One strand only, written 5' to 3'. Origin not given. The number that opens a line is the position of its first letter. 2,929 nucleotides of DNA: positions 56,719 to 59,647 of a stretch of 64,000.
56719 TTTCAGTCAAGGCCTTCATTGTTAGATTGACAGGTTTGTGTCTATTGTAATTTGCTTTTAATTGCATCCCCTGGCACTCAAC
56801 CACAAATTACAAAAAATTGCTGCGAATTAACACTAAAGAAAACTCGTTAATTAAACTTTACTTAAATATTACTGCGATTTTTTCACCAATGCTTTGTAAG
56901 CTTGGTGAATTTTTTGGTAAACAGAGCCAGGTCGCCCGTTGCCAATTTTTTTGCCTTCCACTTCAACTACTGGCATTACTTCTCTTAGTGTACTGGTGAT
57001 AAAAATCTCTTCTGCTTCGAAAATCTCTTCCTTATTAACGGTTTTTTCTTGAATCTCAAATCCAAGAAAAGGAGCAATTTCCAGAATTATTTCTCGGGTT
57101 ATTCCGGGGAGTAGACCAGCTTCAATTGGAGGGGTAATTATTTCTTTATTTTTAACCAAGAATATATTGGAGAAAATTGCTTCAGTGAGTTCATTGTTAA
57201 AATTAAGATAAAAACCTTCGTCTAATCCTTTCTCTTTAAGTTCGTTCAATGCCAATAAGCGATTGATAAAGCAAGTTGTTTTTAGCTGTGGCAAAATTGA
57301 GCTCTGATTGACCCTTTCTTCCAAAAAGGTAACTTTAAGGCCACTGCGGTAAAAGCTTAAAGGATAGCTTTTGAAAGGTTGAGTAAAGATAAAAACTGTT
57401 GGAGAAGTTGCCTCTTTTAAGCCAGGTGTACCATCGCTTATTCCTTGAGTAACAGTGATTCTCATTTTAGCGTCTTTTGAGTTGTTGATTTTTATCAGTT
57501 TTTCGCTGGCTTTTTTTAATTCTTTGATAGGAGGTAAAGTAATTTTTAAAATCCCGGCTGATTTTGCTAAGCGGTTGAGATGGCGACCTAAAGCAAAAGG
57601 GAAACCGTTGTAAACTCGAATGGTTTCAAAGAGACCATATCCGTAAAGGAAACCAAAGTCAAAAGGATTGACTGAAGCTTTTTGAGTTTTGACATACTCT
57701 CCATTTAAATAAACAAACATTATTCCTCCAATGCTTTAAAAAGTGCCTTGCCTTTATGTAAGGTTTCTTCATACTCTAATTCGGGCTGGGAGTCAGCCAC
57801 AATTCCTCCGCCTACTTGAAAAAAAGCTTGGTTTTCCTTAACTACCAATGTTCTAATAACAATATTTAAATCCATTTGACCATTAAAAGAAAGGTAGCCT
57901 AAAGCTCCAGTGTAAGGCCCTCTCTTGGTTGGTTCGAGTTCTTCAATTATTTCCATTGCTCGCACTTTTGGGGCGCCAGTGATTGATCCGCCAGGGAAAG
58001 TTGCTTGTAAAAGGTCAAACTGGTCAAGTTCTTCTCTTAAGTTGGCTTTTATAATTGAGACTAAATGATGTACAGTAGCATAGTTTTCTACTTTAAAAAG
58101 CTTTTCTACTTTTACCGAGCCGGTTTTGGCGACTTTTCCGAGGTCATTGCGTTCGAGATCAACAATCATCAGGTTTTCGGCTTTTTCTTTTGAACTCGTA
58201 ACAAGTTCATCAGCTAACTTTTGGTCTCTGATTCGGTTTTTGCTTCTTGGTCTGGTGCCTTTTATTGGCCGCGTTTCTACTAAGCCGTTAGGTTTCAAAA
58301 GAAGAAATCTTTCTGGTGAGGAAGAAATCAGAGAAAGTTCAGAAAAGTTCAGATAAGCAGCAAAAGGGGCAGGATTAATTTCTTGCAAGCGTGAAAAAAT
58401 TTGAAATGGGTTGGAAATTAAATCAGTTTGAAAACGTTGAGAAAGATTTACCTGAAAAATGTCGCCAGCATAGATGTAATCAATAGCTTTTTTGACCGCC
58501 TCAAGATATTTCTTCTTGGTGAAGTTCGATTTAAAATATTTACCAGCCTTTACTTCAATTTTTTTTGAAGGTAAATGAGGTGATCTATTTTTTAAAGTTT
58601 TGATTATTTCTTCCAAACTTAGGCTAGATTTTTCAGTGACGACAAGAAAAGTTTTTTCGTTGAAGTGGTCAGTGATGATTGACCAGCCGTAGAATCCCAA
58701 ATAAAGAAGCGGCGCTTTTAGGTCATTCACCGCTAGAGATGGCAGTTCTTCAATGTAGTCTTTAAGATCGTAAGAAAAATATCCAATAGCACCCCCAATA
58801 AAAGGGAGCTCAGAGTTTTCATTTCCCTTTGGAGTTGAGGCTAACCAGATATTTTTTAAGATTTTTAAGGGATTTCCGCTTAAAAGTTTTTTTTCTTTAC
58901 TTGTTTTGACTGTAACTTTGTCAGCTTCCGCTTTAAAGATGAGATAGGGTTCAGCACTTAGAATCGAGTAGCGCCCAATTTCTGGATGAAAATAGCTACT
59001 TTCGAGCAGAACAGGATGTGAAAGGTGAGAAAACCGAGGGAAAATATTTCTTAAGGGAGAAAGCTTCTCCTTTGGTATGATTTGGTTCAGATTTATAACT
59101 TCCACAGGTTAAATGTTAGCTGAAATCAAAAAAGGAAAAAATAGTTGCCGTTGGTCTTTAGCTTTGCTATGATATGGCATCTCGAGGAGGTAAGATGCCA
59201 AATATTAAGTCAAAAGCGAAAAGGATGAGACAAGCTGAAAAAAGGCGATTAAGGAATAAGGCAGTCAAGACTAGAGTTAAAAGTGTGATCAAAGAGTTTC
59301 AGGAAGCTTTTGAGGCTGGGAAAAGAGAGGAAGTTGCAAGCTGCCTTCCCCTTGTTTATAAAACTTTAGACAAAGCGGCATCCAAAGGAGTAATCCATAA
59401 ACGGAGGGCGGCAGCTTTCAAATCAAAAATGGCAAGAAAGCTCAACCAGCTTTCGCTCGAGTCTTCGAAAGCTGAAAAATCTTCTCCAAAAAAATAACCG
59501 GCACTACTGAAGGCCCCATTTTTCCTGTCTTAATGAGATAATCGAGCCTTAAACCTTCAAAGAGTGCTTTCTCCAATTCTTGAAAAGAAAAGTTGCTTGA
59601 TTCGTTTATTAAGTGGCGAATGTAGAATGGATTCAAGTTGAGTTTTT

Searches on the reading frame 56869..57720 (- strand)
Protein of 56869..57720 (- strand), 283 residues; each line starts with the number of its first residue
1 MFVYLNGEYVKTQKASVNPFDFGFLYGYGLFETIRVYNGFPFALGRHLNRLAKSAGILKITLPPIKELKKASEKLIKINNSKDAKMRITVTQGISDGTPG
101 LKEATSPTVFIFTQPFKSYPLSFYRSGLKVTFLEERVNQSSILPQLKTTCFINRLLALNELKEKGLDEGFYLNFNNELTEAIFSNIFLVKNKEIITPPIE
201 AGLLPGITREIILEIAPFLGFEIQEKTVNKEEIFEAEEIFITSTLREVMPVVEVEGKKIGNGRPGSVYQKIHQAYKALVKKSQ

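Call 3: search_protein_families(library=pfam, proteins=[window:56869-57720:-], max_evalue=0.01)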
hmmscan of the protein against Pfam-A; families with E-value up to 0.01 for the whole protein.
window:56869-57720:- (283 aa): 1 family
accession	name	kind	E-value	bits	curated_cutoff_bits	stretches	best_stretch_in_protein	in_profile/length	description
PF01063.24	Aminotran_4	-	1.1e-57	195.9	28.5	1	29-254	1-223/223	Amino-transferase class IV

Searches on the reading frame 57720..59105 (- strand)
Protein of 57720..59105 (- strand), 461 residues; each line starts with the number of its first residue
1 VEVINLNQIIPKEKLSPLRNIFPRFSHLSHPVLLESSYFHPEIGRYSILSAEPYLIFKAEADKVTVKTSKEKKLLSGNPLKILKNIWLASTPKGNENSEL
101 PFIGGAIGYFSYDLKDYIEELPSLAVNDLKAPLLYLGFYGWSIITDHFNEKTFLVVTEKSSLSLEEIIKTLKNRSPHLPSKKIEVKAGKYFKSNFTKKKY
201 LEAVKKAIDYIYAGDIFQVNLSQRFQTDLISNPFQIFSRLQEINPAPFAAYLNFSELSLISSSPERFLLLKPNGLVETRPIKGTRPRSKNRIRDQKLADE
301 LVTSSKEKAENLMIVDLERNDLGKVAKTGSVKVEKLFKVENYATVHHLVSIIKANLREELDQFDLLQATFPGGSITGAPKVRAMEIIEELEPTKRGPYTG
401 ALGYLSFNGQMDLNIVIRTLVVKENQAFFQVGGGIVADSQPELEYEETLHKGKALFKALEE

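Call 3: search_protein_families(library=pfam, proteins=[window:57720-59105:-], max_evalue=0.01)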
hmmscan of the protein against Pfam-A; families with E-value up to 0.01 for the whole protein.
window:57720-59105:- (461 aa): 2 families
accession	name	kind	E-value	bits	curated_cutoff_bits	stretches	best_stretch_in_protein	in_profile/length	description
PF00425.24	Chorismate_bind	-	3.3e-94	315.7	27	1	197-451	2-257/257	chorismate binding enzyme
PF04715.19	Anth_synt_I_N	-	1.3e-32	113.5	23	1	20-154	7-140/140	Anthranilate synthase component I, N terminal region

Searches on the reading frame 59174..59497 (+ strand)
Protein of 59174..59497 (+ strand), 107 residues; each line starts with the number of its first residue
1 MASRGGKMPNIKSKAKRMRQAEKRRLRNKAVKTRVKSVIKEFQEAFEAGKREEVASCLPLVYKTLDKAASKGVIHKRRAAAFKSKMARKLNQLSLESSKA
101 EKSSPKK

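Call 3: search_protein_families(library=pfam, proteins=[window:59174-59497:+], max_evalue=0.01)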
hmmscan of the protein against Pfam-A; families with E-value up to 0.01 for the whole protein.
window:59174-59497:+ (107 aa): 1 family
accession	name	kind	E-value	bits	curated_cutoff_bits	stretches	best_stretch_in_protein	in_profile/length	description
PF01649.23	Ribosomal_S20p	-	2.3e-26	92.7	29.5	1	9-91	1-83/83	Ribosomal protein S20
